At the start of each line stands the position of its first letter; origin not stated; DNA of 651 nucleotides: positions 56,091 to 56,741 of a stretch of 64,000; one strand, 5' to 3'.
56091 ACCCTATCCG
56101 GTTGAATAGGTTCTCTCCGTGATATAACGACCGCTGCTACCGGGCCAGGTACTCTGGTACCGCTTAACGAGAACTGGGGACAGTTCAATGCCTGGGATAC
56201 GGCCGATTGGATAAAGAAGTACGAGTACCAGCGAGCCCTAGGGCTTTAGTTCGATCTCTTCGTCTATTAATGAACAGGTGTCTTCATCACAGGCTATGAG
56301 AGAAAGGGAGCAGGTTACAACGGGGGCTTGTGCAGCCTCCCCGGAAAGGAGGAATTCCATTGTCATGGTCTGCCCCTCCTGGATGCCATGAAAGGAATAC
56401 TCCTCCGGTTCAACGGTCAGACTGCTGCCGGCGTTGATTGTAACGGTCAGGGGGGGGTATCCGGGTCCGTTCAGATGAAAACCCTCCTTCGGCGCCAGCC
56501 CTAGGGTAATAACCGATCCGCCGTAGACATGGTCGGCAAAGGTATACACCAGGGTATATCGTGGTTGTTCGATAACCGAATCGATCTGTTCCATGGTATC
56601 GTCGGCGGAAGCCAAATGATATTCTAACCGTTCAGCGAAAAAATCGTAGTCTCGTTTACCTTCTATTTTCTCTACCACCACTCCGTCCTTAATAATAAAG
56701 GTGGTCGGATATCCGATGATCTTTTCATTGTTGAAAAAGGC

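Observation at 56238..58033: NapH-like membrane polyferredoxin translationally coupled to a TlpA-thioredoxin / nDsbD fusion lipoprotein: a possible DsbD-independent route for periplasmic thiol reduction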

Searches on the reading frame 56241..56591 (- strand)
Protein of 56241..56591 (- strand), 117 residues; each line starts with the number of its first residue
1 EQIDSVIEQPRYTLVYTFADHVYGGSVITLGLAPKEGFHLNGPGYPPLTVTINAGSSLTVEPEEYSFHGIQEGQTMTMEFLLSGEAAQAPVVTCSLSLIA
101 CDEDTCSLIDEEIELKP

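Call 29: search_solved_structures(query=A3, max_evalue=10, show_alignments=3)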
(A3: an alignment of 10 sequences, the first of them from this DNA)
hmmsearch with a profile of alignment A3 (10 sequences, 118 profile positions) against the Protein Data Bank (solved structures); distinct sequences matched with E-value up to 10: 2.
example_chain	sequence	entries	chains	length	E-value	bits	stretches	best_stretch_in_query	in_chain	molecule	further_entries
6c29_A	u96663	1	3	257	0.75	12.8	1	24-117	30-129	Putative metal resistance protein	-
9gay_A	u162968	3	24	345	0.87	12.6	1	24-74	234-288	gp49 - Major capsid protein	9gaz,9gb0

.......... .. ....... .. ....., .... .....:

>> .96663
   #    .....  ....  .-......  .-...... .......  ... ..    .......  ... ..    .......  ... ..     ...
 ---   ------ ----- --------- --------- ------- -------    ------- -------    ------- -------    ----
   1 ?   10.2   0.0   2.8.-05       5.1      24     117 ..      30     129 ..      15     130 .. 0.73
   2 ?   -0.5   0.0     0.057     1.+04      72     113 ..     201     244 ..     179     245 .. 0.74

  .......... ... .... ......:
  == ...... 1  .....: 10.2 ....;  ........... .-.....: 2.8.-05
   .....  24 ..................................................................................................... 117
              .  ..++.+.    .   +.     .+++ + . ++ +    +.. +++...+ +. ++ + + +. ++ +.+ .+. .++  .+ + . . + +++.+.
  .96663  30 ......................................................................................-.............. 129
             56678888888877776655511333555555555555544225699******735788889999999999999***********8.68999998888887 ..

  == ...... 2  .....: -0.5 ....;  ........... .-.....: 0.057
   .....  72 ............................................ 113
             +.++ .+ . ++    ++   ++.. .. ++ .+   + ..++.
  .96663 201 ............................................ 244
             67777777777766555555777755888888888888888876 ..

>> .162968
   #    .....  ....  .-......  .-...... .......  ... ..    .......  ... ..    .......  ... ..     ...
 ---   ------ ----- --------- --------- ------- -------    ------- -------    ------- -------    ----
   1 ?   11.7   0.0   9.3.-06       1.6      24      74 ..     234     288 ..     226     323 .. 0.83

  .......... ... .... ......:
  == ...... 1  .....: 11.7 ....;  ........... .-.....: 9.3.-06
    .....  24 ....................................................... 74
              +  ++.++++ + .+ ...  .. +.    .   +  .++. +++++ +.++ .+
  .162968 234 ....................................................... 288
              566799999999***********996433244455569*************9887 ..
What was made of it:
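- The best sequence match in the PDB is the copper-tolerance protein ScsB (call 29).
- Tried and rejected: A profile search against PDB sequences gave only a non-significant ScsB hit at E 0.75 (call 29).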

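Call 30: search_protein_families(library=pfam, alignment_id=A3, max_evalue=10)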
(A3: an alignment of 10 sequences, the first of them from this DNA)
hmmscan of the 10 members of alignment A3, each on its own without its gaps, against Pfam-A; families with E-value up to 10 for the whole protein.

A. member 1, seq(117 aa): 1 family
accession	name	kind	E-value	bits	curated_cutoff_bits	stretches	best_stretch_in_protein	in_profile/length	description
PF09996.14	DUF2237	-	0.095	13.1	25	1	48-111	46-108/115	Uncharacterized protein conserved in bacteria (DUF2237)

B. families by the number of members that match (of 10 scanned): 2 families
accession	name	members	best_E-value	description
PF09996.14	DUF2237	1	0.095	Uncharacterized protein conserved in bacteria (DUF2237)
PF00526.23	Dicty_CTDC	1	0.24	Dictyostelium (slime mold) repeat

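Call 42: predict_structure(alignment_id=A3)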
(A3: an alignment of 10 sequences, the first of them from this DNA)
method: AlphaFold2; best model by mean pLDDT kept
length: 117 residues; sequences in the alignment: 10
mean_pLDDT: 89.9   pTM: 0.82
mean pLDDT of the five models: 89.9, 89.9, 89.6, 89.0, 89.0
residues with pLDDT >= 90: 85; 70-90: 25; 50-70: 6; < 50: 1
segments of 3 or more residues with pLDDT < 50: none
pLDDT, mean of each block of 10 residues (from residue 1): 81 94 84 97 91 88 95 96 75 94 94 90
secondary structure, 60 per line:
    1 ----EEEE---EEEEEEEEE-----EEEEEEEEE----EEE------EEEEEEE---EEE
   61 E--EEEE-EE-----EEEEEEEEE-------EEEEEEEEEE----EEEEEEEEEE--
elements in order: E5-8 E12-20 E26-34 E39-41 E48-54 E58-61 E64-67 E76-84 E92-101 E106-115

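Call 44: search_protein_representatives(alignment_id=A3)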
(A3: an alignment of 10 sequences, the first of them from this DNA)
Query: 10 sequences, 118 profile positions. Proteins with E-value up to 0.001 (for the whole library): 48; up to 1e-10: 23; up to 1e-30: 3. The best 48 are listed.
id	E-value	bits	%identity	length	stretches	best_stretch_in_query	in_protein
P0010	6.4e-42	158.3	-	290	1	2-117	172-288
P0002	1.1e-37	144.7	-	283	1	2-117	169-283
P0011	8.9e-36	138.5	-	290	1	2-117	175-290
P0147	7.1e-27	109.7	-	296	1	7-117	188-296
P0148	7.2e-25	103.3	-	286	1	8-116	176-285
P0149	1.3e-24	102.4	-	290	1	6-117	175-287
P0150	9.2e-24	99.7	-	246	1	6-116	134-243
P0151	1.8e-23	98.8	-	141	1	8-115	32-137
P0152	5.3e-23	97.2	-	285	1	5-112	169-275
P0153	1.4e-22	95.9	-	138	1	7-116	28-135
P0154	1.3e-19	86.3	-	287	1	4-117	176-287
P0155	1.9e-19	85.8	-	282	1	25-117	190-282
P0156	2.2e-18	82.4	-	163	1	16-117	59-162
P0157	4.7e-18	81.3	-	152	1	7-116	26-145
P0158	6.9e-18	80.8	-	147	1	6-117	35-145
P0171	1.6e-09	53.7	-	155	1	6-116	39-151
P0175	7.9e-08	48.3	-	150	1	7-117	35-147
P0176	5.8e-06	42.3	-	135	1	4-117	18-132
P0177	7.9e-06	41.8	-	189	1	3-117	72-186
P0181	2.2e-05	40.4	-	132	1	5-117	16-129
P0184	1.1e-04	38.1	-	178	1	22-115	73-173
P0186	2.6e-04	37.0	-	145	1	12-117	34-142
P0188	3.8e-04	36.4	-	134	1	19-117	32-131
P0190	6.9e-04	35.6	-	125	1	15-115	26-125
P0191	8.5e-04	35.3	-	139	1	23-116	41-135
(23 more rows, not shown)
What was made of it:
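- On DsbD_N (Pfam PF11412): The domain profile finds P0171 at 1.6e-9 and P0181 at 2.2e-5 (call 44).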

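Call 46: search_protein_families(library=pfam, alignment_id=A4, max_evalue=1)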
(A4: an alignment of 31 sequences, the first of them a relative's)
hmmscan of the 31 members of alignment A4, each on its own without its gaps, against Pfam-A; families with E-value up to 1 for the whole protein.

A. member 1, P0151 (141 aa): 1 family
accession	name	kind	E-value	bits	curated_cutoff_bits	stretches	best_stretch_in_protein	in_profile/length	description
PF01789.22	PsbP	-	0.22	12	23.5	1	27-59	91-125/155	PsbP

B. families by the number of members that match (of 31 scanned): 38 families (the first 25 are shown)
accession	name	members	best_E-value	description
PF11412.14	DsbD_N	8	6.7e-06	Thiol:disulfide interchange protein DsbD, N-terminal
PF00578.27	AhpC-TSA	7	1.8e-15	AhpC/TSA family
PF08534.16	Redoxin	7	4.4e-12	Redoxin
PF00085.26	Thioredoxin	7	2.2e-09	Thioredoxin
PF13905.12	Thioredoxin_8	7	3.6e-09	Thioredoxin-like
PF13098.12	Thioredoxin_2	4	0.00091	Thioredoxin-like domain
PF00255.25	GSHPx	2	0.0084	Glutathione peroxidase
PF09394.16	Inhibitor_I42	1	0.00034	Chagasin family peptidase inhibitor I42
PF00630.25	Filamin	1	0.00064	Filamin/ABP280 repeat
PF00837.23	T4_deiodinase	1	0.0017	Iodothyronine deiodinase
PF19407.5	DUF5979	1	0.0086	Domain of unknown function (DUF5979)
PF07451.17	SpoVAD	1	0.0087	Stage V sporulation protein AD (SpoVAD)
PF24629.1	STATB_N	1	0.024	Signal transducer and activator of transcription b N-terminal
PF25672.1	BBH37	1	0.026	BBH37 helical domain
PF04311.20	DUF459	1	0.026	Protein of unknown function (DUF459)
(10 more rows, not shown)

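Call 47: fold_search(model_id=the predicted structure, library=pdb)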
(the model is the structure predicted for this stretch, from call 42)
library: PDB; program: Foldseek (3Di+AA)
matches with E <= 10: 866; with E <= 0.001: 22
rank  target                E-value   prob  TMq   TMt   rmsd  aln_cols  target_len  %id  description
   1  3mnm_A                3.5e-05  1.00  0.64  0.66   4.5       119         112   11  Crystal structure of GAE domain of GGA2p from Saccharomyces cerevisiae (released 2010-09-08)
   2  2dwy_C                5.2e-05  1.00  0.64  0.58   5.4       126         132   10  Crystal Structure Analysis of GGA1-GAE (released 2007-04-17)
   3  2ymt_A                7.1e-05  1.00  0.68  0.66   4.7       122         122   12  gamma 2 adaptin EAR domain crystal structure with phage peptide GEEWGPWV (released 2013-07-10)
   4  1na8_B                1.1e-04  1.00  0.64  0.53   4.9       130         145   10  Crystal structure of ADP-ribosylation factor binding protein GGA1 (released 2003-07-29)
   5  2dwx_C                1.1e-04  1.00  0.63  0.59   6.1       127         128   12  Co-crystal Structure Analysis of GGA1-GAE with the WNSF motif (released 2007-04-17)
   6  2dwx_A                1.2e-04  1.00  0.66  0.61   6.0       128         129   11  Co-crystal Structure Analysis of GGA1-GAE with the WNSF motif (released 2007-04-17)
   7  1om9_A                1.2e-04  1.00  0.65  0.55   5.6       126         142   11  Structure of the GGA1-appendage in complex with the p56 binding peptide (released 2003-07-29)
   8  3mnm_C                1.2e-04  1.00  0.63  0.66   5.3       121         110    8  Crystal structure of GAE domain of GGA2p from Saccharomyces cerevisiae (released 2010-09-08)
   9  1na8_A                1.5e-04  1.00  0.65  0.52   4.8       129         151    8  Crystal structure of ADP-ribosylation factor binding protein GGA1 (released 2003-07-29)
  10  1gyw_A                1.7e-04  1.00  0.74  0.69   3.3       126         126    9  Gamma-adaptin appendage domain from clathrin adaptor AP1 A753D mutant (released 2002-08-22)
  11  2dwy_B                1.7e-04  1.00  0.64  0.60   6.0       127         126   12  Crystal Structure Analysis of GGA1-GAE (released 2007-04-17)
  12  1iu1_A                1.8e-04  1.00  0.71  0.70   3.7       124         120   10  Crystal structure of human gamma1-adaptin ear domain (released 2002-07-10)
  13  4bcx                  2.4e-04  1.00  0.68  0.66   4.8       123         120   12  gamma 2 adaptin EAR domain crystal structure (released 2013-07-10)
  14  3zhf_A                3.0e-04  1.00  0.75  0.71   2.6       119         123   13  gamma 2 adaptin EAR domain crystal structure with preS1 site1 peptide NPDWDFN (released 2013-07-10)
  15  1gyw_B                4.0e-04  1.00  0.68  0.63   4.0       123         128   10  Gamma-adaptin appendage domain from clathrin adaptor AP1 A753D mutant (released 2002-08-22)
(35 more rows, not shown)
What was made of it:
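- On DsbD_N (Pfam PF11412): Foldseek ranks are 26 and 39-40 (call 47).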

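Call 48: search_protein_families(library=pfam, proteins=[P0171, P0175, P0176, P0177, P0181, P0186, P0188, P0190, P0191, P0184], max_evalue=1)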
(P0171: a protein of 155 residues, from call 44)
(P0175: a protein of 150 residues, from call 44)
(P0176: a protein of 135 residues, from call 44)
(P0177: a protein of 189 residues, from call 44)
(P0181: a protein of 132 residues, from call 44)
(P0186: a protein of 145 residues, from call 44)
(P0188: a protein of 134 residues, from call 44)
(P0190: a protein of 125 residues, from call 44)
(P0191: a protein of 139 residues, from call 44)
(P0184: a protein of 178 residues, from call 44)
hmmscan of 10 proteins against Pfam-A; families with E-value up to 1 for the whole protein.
P0171 (155 aa): 2 families
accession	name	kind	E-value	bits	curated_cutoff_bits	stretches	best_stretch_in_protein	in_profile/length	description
PF11412.14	DsbD_N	-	6.7e-06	26.6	25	1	56-149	16-115/119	Thiol:disulfide interchange protein DsbD, N-terminal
PF00630.25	Filamin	-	0.00064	20.9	26.9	1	52-128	15-79/93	Filamin/ABP280 repeat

P0175 (150 aa): 3 families
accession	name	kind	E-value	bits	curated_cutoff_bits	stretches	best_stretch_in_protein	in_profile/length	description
PF11412.14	DsbD_N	-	0.0001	22.7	25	1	49-143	15-114/119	Thiol:disulfide interchange protein DsbD, N-terminal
PF19407.5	DUF5979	-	0.0086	17.1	25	1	26-70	7-51/104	Domain of unknown function (DUF5979)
PF07451.17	SpoVAD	-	0.0087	15.3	22.1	1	6-61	113-163/329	Stage V sporulation protein AD (SpoVAD)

P0176 (135 aa): 2 families
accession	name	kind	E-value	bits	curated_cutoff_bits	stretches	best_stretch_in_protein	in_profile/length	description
PF21601.3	GldM_2nd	-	0.051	14.5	24.4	0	84-116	49-81/98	GldM second domain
PF25581.1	AsqO_C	-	0.15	12.6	27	1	42-111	50-115/131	AsqO-like, C-terminal domain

P0177 (189 aa): 0 families

P0181 (132 aa): 1 family
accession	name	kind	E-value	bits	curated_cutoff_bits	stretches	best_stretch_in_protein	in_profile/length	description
PF11412.14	DsbD_N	-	1.3e-05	25.6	25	1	25-127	11-116/119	Thiol:disulfide interchange protein DsbD, N-terminal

P0186 (145 aa): 1 family
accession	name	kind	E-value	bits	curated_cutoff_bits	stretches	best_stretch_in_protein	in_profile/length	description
PF11412.14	DsbD_N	-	0.0045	17.4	25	1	42-136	12-112/119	Thiol:disulfide interchange protein DsbD, N-terminal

P0188 (134 aa): 2 families
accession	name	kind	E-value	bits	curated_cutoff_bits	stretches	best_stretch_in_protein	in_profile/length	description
PF11412.14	DsbD_N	-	0.0064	16.9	25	1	88-127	76-114/119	Thiol:disulfide interchange protein DsbD, N-terminal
PF14250.11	AbrB-like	-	0.048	14.2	25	1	15-66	2-55/70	AbrB-like transcriptional regulator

P0190 (125 aa): 2 families
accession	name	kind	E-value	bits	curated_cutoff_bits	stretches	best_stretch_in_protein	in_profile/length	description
PF11412.14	DsbD_N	-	0.02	15.3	25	1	28-116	14-107/119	Thiol:disulfide interchange protein DsbD, N-terminal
PF16642.10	KCNQ2_u3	-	0.059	14.7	25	1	16-65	14-63/98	Unstructured region on Potassium channel subunit alpha KvLQT2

P0191 (139 aa): 3 families
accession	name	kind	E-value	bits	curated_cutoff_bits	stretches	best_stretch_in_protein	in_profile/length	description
PF09394.16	Inhibitor_I42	-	0.00034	21.3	27.2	1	38-122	2-80/91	Chagasin family peptidase inhibitor I42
PF11412.14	DsbD_N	-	0.01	16.3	25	1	37-125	14-107/119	Thiol:disulfide interchange protein DsbD, N-terminal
PF02369.22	Big_1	-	0.12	12.9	34.9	1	72-115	31-80/93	Bacterial Ig-like domain (group 1)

P0184 (178 aa): 2 families
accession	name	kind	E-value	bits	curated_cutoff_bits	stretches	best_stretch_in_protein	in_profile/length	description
PF20101.4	DUF6491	-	0.028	14.9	27.5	1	5-44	5-43/138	Family of unknown function (DUF6491)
PF13600.11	DUF4140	-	0.14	13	27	1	132-172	9-48/98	N-terminal domain of unknown function (DUF4140)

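Call 69: find_encoding_contigs(protein=P0151, flank=5000, max_places=2)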
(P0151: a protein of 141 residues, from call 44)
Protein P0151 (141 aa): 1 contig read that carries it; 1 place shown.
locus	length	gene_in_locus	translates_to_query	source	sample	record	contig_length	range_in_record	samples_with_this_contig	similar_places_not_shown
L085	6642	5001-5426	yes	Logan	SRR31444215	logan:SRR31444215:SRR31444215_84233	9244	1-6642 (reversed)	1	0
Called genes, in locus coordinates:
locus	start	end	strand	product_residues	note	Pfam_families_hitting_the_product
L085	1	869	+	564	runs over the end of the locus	PF00989:PAS (weak), PF13426:PAS_9 (weak), PF00512:HisKA, PF02518:HATPase_c, PF00072:Response_reg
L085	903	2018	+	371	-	PF00072:Response_reg, PF02518:HATPase_c, PF13581:HATPase_c_2 (weak)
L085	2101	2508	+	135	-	PF02082:Rrf2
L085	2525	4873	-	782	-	PF00112:Peptidase_C1, PF00041:fn3 (faint), PF21910:GH85_C (faint), PF25833:Fn3_SaeA_3rd (faint)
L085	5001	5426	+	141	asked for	-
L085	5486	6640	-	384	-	?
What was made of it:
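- Tried and rejected: It is not next to any C, A or thioredoxin gene, so it was uninformative (call 69).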
